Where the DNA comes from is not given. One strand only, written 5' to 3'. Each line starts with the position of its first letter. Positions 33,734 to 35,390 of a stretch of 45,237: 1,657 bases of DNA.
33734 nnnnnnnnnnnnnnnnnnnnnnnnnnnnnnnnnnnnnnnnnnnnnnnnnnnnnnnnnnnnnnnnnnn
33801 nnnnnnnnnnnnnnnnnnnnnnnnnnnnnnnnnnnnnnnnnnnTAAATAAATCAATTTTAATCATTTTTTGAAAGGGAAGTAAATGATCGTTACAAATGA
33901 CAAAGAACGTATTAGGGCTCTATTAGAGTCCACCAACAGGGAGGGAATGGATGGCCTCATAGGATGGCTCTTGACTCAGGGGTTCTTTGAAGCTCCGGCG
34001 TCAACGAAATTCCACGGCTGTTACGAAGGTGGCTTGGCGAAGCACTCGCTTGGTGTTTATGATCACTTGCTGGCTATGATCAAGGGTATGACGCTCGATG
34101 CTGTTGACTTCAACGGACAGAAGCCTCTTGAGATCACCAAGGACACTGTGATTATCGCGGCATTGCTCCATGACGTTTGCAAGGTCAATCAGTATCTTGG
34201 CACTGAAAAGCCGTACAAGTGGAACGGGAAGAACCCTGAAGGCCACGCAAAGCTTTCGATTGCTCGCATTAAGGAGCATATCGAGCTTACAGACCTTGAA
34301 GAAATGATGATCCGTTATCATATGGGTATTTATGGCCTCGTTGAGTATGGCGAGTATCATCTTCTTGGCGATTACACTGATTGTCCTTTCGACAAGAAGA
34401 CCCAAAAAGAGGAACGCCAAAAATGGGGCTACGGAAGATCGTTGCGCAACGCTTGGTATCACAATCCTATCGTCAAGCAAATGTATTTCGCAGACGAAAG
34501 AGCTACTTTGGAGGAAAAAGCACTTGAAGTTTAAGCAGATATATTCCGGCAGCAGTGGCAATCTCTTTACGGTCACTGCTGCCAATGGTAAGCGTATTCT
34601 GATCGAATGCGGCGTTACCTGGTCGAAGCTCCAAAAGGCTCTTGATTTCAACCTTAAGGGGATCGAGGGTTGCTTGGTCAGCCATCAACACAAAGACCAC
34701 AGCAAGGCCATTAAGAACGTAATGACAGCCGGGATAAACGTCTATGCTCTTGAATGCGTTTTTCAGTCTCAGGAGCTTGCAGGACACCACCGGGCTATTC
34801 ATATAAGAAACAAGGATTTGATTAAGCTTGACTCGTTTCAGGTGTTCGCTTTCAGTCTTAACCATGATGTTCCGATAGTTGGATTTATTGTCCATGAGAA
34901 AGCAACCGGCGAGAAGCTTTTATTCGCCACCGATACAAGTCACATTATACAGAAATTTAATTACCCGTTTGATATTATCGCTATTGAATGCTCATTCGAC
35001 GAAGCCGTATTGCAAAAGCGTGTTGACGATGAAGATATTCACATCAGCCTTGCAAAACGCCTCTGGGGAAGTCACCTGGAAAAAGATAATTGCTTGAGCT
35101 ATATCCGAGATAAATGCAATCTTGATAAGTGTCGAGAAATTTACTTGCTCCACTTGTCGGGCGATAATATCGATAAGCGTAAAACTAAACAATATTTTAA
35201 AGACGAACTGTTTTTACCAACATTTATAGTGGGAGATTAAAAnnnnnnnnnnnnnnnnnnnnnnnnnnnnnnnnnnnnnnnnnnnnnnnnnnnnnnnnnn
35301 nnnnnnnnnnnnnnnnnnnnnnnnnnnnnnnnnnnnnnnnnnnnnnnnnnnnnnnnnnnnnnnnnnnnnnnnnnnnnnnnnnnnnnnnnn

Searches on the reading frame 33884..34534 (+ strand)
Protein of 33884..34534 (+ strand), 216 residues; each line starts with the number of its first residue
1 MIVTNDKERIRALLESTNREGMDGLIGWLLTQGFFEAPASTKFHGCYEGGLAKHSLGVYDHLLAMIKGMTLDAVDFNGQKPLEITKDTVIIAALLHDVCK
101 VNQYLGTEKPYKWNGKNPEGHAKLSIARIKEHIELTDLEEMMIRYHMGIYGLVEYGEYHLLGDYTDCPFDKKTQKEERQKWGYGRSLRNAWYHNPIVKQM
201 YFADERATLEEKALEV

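Call 36: search_protein_families(library=pfam, proteins=[window:33884-34534:+], max_evalue=0.001)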
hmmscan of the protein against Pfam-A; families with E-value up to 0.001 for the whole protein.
window:33884-34534:+ (216 aa): 1 family
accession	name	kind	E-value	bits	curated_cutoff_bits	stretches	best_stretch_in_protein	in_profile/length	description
PF01966.28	HD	-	9.1e-06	26.4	22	1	52-140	2-80/116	HD domain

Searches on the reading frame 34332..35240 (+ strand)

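Call 36: search_protein_families(library=pfam, proteins=[window:34332-35240:+], max_evalue=0.001)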
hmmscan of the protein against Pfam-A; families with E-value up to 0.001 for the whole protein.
window:34332-35240:+ (302 aa): 3 families
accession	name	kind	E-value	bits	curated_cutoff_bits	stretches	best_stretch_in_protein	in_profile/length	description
PF12706.13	Lactamase_B_2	-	4.4e-08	33.4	27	1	88-239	2-179/200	Beta-lactamase superfamily domain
PF23023.1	Anti-Pycsar_Apyc1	-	8.2e-06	25.9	50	1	81-130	24-73/250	Anti-Pycsar protein Apyc1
PF00753.33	Lactamase_B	-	7.7e-05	23.2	22.7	1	82-137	12-70/196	Metallo-beta-lactamase superfamily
